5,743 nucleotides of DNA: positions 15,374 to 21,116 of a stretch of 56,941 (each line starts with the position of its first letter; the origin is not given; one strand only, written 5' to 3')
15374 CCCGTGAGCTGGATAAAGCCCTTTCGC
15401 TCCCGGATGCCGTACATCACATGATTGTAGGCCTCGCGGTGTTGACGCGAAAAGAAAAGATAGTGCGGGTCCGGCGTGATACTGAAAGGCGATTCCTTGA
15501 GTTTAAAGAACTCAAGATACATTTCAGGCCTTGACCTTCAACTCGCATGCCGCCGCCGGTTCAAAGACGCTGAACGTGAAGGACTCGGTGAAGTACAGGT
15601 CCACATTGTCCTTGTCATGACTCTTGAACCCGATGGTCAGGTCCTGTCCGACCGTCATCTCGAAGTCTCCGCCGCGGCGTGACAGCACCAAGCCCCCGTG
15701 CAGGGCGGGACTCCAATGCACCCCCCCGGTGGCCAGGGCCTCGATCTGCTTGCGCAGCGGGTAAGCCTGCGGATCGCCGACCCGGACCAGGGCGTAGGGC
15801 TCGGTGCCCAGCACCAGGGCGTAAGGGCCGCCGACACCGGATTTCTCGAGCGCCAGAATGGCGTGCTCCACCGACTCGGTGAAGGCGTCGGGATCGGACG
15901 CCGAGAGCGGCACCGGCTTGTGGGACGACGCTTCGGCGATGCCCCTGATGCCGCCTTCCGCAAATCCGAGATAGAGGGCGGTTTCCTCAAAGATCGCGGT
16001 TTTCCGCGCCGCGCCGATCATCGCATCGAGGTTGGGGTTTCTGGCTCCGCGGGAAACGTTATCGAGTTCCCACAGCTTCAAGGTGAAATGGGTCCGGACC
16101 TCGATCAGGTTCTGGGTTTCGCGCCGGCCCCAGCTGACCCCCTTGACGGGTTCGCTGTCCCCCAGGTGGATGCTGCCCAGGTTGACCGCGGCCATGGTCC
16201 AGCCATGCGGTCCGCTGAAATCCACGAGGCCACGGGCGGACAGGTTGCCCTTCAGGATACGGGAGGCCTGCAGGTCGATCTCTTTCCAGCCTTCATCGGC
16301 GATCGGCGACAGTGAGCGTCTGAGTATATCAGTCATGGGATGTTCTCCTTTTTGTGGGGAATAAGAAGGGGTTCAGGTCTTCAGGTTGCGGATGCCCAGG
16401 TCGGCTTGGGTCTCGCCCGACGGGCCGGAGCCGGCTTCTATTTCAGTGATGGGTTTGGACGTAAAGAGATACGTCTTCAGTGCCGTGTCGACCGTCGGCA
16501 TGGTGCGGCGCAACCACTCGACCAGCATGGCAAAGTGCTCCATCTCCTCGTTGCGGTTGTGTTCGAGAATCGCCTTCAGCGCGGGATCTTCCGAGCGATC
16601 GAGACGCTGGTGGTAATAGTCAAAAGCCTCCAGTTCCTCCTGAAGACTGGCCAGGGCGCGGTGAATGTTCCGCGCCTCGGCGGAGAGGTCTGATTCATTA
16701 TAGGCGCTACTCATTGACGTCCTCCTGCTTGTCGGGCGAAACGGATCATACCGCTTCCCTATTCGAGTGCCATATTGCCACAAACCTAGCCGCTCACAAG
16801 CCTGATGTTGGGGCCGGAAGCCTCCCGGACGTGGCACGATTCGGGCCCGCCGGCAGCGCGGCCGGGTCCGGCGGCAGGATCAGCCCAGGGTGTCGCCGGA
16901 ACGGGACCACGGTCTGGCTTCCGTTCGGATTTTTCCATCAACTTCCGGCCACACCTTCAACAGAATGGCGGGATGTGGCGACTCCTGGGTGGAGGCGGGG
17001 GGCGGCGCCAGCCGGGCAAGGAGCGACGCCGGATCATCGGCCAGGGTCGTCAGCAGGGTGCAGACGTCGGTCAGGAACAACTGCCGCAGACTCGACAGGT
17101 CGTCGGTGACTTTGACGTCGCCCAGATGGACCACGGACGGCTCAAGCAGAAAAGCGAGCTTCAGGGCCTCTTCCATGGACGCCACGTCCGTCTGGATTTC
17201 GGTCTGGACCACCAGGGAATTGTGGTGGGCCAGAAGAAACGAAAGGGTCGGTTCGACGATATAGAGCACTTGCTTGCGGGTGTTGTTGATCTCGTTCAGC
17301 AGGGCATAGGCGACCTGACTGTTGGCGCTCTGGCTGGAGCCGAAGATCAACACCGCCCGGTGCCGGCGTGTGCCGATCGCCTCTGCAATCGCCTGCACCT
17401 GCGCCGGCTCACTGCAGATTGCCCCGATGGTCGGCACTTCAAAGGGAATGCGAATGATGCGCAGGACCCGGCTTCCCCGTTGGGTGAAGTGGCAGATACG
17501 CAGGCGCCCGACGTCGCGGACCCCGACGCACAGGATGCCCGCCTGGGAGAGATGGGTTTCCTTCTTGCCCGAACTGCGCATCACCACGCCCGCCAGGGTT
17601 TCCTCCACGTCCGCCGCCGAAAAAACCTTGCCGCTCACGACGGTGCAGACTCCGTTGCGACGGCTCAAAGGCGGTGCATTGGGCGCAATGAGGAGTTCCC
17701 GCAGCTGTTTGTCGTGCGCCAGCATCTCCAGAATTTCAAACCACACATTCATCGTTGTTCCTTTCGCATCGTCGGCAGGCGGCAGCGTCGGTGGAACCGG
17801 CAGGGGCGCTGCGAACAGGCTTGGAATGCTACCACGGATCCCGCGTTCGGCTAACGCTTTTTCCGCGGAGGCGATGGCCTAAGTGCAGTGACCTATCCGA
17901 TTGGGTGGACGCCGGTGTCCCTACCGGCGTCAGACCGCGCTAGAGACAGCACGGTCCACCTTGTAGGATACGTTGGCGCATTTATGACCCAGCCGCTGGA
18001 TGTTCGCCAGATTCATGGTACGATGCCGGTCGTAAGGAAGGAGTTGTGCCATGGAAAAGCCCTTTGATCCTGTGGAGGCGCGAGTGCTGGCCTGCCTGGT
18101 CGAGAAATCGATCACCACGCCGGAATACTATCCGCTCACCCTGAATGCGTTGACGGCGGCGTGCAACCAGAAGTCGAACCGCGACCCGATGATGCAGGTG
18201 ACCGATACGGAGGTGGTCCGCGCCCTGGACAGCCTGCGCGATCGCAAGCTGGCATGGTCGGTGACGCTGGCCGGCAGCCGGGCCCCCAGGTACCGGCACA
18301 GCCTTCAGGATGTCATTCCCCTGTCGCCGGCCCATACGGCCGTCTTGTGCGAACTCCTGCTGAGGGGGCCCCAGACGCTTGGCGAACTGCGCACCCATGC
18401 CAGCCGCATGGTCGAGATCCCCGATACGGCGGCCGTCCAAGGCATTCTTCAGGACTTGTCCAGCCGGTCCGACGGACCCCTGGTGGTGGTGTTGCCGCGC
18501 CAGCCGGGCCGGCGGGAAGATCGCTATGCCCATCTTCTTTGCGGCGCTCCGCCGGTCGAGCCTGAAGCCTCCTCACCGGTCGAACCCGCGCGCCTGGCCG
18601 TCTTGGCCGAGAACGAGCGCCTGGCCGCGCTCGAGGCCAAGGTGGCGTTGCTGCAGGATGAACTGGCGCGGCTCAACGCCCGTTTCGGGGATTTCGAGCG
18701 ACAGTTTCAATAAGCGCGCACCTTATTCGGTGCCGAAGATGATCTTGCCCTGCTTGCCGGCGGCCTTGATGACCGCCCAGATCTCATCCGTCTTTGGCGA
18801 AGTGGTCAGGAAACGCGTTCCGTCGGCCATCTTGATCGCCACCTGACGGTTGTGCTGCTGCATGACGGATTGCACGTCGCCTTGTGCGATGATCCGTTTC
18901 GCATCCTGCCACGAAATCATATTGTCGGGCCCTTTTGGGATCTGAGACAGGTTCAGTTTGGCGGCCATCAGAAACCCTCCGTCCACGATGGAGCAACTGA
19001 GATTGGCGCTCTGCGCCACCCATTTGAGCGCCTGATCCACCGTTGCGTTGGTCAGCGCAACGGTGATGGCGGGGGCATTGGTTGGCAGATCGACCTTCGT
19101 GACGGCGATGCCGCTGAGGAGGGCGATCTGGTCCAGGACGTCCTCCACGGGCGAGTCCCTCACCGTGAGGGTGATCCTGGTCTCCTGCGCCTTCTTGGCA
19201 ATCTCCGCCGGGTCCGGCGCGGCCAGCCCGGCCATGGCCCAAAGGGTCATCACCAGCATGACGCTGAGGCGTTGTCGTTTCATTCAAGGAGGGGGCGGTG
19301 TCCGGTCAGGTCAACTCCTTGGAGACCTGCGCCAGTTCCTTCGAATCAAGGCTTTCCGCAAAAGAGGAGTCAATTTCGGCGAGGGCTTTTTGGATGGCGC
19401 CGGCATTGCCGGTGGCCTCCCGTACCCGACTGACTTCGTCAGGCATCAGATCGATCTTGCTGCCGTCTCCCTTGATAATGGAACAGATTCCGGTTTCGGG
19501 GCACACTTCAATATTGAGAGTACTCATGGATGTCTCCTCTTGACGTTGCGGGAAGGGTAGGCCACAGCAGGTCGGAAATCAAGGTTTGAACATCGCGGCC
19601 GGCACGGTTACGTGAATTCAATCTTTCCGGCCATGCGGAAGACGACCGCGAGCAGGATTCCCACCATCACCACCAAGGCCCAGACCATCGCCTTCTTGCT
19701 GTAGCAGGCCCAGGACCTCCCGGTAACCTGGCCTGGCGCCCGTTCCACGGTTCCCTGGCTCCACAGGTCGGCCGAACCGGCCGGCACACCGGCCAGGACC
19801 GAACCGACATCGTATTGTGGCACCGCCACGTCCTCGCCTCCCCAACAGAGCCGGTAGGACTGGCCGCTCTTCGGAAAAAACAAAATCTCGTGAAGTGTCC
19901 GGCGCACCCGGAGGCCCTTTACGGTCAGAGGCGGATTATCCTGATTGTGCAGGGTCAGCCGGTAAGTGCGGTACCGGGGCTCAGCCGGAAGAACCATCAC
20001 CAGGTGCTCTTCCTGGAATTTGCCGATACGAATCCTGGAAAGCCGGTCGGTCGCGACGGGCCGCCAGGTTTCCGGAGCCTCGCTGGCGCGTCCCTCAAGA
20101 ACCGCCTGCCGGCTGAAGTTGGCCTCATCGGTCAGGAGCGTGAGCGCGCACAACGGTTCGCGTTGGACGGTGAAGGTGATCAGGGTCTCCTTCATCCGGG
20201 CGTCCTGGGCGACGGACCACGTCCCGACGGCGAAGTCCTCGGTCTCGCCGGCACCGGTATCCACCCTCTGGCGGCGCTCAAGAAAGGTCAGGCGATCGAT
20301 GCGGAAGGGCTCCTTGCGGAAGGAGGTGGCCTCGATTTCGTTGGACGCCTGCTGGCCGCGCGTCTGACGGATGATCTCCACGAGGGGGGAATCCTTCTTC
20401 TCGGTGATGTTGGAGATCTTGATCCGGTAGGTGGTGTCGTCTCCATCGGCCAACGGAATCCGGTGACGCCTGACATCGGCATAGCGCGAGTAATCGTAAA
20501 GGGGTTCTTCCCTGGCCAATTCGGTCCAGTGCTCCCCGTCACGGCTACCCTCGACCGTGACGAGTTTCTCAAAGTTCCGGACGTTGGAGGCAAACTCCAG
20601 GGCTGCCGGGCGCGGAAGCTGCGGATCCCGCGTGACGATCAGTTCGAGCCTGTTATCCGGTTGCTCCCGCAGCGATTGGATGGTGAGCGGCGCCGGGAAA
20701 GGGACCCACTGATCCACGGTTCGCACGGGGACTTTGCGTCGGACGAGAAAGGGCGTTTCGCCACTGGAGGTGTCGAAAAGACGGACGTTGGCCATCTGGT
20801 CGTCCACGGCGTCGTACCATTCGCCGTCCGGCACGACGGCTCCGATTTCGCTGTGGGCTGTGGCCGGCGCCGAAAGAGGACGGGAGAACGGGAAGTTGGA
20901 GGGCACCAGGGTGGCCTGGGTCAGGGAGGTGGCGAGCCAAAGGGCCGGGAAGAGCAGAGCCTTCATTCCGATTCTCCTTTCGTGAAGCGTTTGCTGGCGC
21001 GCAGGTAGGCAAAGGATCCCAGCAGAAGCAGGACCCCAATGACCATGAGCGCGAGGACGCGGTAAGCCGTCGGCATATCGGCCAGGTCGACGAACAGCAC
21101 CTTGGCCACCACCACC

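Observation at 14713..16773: Ferritin-loading family-1 encapsulin operon translationally coupled to an ExeA/GspA-type AAA+ ATPase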

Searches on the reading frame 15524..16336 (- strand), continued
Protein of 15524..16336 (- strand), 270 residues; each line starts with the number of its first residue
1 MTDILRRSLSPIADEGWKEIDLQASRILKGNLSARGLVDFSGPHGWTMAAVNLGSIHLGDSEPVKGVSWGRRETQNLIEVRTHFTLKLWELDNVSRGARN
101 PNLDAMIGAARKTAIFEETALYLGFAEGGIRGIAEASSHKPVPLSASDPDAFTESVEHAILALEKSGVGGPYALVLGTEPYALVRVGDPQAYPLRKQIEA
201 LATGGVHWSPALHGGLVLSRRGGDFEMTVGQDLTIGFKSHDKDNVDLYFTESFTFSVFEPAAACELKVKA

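Call 48: find_encoding_contigs(protein=P0124, flank=5000, max_places=3)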
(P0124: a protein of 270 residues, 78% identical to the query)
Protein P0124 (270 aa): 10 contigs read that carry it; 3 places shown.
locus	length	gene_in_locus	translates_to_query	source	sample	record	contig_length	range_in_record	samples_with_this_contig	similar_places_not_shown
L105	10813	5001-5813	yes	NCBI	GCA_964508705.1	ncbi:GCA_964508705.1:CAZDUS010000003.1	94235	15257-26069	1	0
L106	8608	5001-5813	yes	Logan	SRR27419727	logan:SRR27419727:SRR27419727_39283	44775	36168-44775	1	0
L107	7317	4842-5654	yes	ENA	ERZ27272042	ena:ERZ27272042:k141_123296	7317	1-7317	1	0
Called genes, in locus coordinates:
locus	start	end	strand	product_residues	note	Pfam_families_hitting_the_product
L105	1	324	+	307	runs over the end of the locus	PF00890:FAD_binding_2 (weak), PF01134:GIDA (faint), PF01266:DAO (faint), PF01946:Thi4 (faint), PF07992:Pyr_redox_2, PF13738:Pyr_redox_3, PF00070:Pyr_redox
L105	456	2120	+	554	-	PF02463:SMC_N, PF13476:AAA_23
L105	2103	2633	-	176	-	-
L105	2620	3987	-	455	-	-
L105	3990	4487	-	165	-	-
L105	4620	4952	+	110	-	PF22277:EncFtn-like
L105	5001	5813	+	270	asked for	PF04454:Linocin_M18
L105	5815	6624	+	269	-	PF13191:AAA_16, PF13401:AAA_22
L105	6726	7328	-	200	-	PF01464:SLT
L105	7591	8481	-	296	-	PF04909:Amidohydro_2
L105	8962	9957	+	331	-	PF02568:ThiI, PF03054:tRNA_Me_trans (faint), PF18297:NFACT-R_2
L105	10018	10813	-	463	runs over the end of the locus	PF14821:Thr_synth_N, PF00291:PALP, PF24857:THR4_C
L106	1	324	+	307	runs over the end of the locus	PF00890:FAD_binding_2 (weak), PF01134:GIDA (faint), PF01266:DAO (faint), PF01946:Thi4 (faint), PF07992:Pyr_redox_2, PF13738:Pyr_redox_3, PF00070:Pyr_redox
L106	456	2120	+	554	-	PF02463:SMC_N, PF13476:AAA_23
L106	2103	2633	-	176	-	-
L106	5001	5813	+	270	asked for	PF04454:Linocin_M18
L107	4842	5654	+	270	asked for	PF04454:Linocin_M18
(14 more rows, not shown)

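Call 51: search_protein_families(library=pfam, proteins=[L105:3990-4487:-, L105:2620-3987:-, L105:2103-2633:-, L104:3753-4451:-, L001:3197-4543:-, L001:4808-5419:+], max_evalue=0.05)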
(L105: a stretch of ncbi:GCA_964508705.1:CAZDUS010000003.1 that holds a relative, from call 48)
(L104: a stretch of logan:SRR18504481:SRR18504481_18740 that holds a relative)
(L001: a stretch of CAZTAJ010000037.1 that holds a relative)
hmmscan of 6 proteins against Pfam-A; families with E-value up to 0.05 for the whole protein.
L105:3990-4487:- (165 aa): 0 families

L105:2620-3987:- (455 aa): 1 family
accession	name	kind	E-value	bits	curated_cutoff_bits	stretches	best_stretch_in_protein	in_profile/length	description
PF11104.14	PilM_2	-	0.014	14.8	27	1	89-153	100-165/340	Type IV pilus assembly protein PilM;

L105:2103-2633:- (176 aa): 0 families

L104:3753-4451:- (232 aa): 0 families

L001:3197-4543:- (448 aa): 1 family
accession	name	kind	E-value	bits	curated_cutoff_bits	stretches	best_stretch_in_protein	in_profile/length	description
PF00202.27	Aminotran_3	-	2.4e-105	353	30.5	1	38-443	11-402/403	Aminotransferase class-III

L001:4808-5419:+ (203 aa): 0 families

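Call 52: search_protein_families(library=ncbifam, proteins=[L105:3990-4487:-, L105:2620-3987:-, L105:2103-2633:-], max_evalue=0.01)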
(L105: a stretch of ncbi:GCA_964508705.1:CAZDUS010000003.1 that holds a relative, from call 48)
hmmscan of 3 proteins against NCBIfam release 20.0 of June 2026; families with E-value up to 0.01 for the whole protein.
L105:3990-4487:- (165 aa): 0 families

L105:2620-3987:- (455 aa): 2 families
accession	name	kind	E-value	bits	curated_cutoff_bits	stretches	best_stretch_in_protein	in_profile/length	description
TIGR01175.1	pilM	subfamily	0.00043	19.4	133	1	88-183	105-205/348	type IV pilus assembly protein PilM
TIGR01709.2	typeII_sec_gspL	equivalog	0.0095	15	65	0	62-344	59-296/392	type II secretion system protein GspL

L105:2103-2633:- (176 aa): 0 families

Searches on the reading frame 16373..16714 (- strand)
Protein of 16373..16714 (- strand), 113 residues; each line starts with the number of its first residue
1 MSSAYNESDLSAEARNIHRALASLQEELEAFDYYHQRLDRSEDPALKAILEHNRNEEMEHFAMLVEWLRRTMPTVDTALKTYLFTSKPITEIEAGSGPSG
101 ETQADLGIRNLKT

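Call 3: search_protein_families(library=pfam, proteins=[window:16373-16714:-], max_evalue=0.01)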
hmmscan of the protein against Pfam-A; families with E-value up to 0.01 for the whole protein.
window:16373-16714:- (113 aa): 2 families
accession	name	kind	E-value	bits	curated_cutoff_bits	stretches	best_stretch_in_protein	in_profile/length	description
PF22277.2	EncFtn-like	-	9.6e-35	118.7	27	1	6-85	5-84/85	EncFtn-like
PF02181.28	FH2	-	0.0087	15.7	34.8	1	3-88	274-354/372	Formin Homology 2 Domain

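Call 4: search_protein_families(library=ncbifam, proteins=[window:16373-16714:-], max_evalue=0.01)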
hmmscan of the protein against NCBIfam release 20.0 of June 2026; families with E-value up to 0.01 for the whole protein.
window:16373-16714:- (113 aa): 3 families
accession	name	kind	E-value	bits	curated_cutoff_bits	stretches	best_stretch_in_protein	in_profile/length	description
TIGR04535.1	ferrit_encaps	subfamily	9.4e-37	125.5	125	1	8-112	6-114/114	encapsulin-associated ferritin-like protein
NF058679.1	EncB_fam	subfamily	3.2e-17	62.6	90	1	13-98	18-100/117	encapsulin nanocompartment ferritin-likeEncB family encapsulin nanocompartment ferritin-like cargo protein cargo protein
NF058678.1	EncB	exception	0.001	19.3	210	1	15-70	10-65/160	encapsulin nanocompartment ferritin-like cargo protein EncB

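Call 44: search_solved_structures(query=window:16373-16714:-, max_evalue=0.001, show_alignments=2)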
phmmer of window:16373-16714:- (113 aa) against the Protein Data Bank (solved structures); distinct sequences matched with E-value up to 0.001: 12.
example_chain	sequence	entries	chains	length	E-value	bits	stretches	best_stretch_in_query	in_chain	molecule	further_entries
3k6c_A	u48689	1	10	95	2.2e-27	98.5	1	8-90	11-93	Uncharacterized protein NE0167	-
7oe2_1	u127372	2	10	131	9.6e-27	96.4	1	10-100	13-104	Haliangium ochraceum Encapsulated ferritin localisation sequence | Haliangium ochraceum encapsulated ferritin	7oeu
5n5f_A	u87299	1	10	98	8e-26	93.4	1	10-93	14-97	encapsulated ferritin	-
33bf_A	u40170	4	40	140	1.9e-25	92.2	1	10-101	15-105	Encapsulated ferritin-like protein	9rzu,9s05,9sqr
5da5_A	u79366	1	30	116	1.1e-23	86.6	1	10-96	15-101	Rru_A0973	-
5l8b_A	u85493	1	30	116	7.1e-23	84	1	10-96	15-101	Uncharacterized protein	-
6suw_A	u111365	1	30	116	7.1e-23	84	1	10-96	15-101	Uncharacterized protein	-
6sv1_A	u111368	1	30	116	7.1e-23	84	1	10-96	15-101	Encapsulated Ferritin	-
5l89_A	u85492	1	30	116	7.1e-23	84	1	10-96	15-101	Rru_A0973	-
5l8g_A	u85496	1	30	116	2.7e-22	82.1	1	10-96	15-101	Uncharacterized protein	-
5l8f_A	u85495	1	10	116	1.1e-20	76.9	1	10-96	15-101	Rru_A0973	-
7s8t_A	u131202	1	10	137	6.7e-05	26.3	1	22-76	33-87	EncC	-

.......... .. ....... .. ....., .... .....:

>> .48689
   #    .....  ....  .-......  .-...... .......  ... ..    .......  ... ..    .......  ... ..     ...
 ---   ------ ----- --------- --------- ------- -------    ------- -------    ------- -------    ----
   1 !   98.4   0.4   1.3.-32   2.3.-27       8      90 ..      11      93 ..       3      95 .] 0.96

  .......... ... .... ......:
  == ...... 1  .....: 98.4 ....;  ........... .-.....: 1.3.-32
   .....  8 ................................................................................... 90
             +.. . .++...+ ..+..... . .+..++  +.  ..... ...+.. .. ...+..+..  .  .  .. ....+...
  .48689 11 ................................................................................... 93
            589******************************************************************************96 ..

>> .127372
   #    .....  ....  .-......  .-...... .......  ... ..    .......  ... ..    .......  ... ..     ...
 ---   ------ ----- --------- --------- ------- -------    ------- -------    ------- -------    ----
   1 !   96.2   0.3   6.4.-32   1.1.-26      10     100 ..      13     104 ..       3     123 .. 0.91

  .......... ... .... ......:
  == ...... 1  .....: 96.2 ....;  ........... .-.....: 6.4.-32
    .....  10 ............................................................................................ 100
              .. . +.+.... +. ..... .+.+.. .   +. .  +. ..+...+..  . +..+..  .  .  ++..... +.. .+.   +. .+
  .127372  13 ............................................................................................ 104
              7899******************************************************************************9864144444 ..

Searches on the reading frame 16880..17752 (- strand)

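Call 3: search_protein_families(library=pfam, proteins=[window:16880-17752:-], max_evalue=0.01)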
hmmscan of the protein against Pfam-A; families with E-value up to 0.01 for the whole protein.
window:16880-17752:- (290 aa): 0 families

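Call 4: search_protein_families(library=ncbifam, proteins=[window:16880-17752:-], max_evalue=0.01)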
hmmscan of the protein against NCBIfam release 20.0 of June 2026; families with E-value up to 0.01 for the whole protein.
window:16880-17752:- (290 aa): 6 families
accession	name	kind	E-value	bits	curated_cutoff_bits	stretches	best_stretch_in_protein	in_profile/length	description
TIGR01420.1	pilT_fam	subfamily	4.4e-18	65.6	319.1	1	12-214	9-205/343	PilT/PilU family type 4a pilus ATPase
TIGR02782.1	TrbB_P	equivalog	1.5e-08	34.3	304.55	1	117-249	124-253/303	P-type conjugative transfer ATPase TrbB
NF010469.0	PRK13894.1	subfamily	3.5e-05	23.3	508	1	117-260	137-276/320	conjugal transfer ATPase TrbB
TIGR02525.1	plasmid_TraJ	equivalog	0.0004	19.5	368.3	1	102-216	125-237/372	plasmid transfer ATPase TraJ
TIGR02533.1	type_II_gspE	equivalog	0.0006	18.6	630.25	1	90-248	202-356/486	type II secretion system ATPase GspE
NF041000.1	ATPase_ComGA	equivalog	0.00075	18.6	300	1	69-215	66-209/267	competence type IV pilus ATPase ComGA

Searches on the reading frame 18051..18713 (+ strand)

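Call 35: search_protein_families(library=pfam, proteins=[window:18051-18713:+], max_evalue=0.001)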
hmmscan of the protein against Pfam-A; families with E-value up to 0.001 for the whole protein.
window:18051-18713:+ (220 aa): 1 family
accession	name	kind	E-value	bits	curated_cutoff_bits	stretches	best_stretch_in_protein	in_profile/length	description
PF04337.18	DUF480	-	6.7e-59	198.7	25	1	6-154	2-149/149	Protein of unknown function, DUF480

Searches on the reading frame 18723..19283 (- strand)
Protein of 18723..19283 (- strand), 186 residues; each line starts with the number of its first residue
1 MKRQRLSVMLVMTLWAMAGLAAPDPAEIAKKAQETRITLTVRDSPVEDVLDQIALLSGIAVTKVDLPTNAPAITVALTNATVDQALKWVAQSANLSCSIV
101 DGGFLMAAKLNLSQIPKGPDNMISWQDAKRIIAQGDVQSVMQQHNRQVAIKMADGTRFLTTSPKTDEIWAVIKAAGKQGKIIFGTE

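Call 35: search_protein_families(library=pfam, proteins=[window:18723-19283:-], max_evalue=0.001)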
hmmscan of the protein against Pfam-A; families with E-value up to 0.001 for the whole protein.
window:18723-19283:- (186 aa): 1 family
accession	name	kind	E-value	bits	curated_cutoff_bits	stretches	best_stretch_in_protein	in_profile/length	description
PF07660.19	STN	-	1.2e-06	28.6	28.4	0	34-62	13-41/52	Secretin and TonB N terminus short domain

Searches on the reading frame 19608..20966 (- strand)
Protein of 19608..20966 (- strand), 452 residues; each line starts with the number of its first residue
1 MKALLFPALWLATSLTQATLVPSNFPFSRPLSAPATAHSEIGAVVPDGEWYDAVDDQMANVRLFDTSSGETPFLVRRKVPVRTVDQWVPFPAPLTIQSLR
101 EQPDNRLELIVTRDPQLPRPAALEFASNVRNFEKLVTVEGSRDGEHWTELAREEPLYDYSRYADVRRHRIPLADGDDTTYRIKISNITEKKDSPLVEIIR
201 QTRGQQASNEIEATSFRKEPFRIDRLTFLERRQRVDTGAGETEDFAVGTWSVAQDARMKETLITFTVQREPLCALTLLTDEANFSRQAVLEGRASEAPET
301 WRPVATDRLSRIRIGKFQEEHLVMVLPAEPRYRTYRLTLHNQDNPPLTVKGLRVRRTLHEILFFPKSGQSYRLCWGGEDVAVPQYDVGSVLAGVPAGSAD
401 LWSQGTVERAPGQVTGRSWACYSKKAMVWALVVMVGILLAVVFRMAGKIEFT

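Call 35: search_protein_families(library=pfam, proteins=[window:19608-20966:-], max_evalue=0.001)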
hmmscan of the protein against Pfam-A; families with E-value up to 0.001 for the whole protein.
window:19608-20966:- (452 aa): 1 family
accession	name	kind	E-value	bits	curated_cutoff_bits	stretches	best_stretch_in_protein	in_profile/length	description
PF13163.11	DUF3999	-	3.1e-13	50.2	30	1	123-441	132-420/424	Protein of unknown function (DUF3999)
